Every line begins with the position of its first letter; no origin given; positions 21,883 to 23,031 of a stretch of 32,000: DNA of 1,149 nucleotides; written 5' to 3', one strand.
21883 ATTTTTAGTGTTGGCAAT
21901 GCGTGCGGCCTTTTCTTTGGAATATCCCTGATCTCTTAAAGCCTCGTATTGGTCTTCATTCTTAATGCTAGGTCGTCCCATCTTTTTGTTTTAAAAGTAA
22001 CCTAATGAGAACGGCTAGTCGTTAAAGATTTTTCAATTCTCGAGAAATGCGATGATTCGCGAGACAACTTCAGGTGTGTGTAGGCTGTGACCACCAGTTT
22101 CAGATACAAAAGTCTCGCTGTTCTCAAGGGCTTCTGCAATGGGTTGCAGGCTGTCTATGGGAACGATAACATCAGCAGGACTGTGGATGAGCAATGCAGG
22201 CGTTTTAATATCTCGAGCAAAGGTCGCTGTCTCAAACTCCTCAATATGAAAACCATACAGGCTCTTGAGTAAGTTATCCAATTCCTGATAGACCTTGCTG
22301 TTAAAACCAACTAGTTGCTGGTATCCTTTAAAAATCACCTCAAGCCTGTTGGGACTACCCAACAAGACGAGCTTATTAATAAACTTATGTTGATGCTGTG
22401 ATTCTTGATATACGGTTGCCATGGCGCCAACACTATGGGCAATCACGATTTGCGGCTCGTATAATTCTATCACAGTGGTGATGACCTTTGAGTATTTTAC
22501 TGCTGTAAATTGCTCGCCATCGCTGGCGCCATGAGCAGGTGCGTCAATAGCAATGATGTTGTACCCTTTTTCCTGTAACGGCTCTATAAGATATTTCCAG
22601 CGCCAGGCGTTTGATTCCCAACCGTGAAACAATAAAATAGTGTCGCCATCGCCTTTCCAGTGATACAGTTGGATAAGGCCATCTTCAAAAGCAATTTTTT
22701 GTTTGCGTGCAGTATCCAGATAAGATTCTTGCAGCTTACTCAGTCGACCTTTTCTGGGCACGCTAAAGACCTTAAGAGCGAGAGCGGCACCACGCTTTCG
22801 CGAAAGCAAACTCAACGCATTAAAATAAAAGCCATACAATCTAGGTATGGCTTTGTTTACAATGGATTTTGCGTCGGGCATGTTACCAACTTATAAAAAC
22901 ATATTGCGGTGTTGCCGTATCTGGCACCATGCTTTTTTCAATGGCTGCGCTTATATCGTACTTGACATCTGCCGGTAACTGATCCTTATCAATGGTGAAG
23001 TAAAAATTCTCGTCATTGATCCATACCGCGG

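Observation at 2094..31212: Highly iterated 14-24 nt palindrome (core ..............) scattered through genes and spacers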

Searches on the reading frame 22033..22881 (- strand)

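Call 7: search_protein_families(library=pfam, proteins=[window:22033-22881:-])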
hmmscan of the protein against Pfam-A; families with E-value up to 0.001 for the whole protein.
window:22033-22881:- (282 aa): 4 families
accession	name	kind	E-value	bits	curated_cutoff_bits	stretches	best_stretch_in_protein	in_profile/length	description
PF00561.26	Abhydrolase_1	-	2.4e-14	54.1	25.8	1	81-176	2-102/245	alpha/beta hydrolase fold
PF12146.15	Hydrolase_4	-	2.5e-13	50.3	27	1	81-183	6-116/239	Serine aminopeptidase, S33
PF12697.13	Abhydrolase_6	-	1.6e-08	35.9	26.3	1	82-176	1-93/217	Alpha/beta hydrolase family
PF06821.19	Ser_hydrolase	-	0.00094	19.6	22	0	136-263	49-152/172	Serine hydrolase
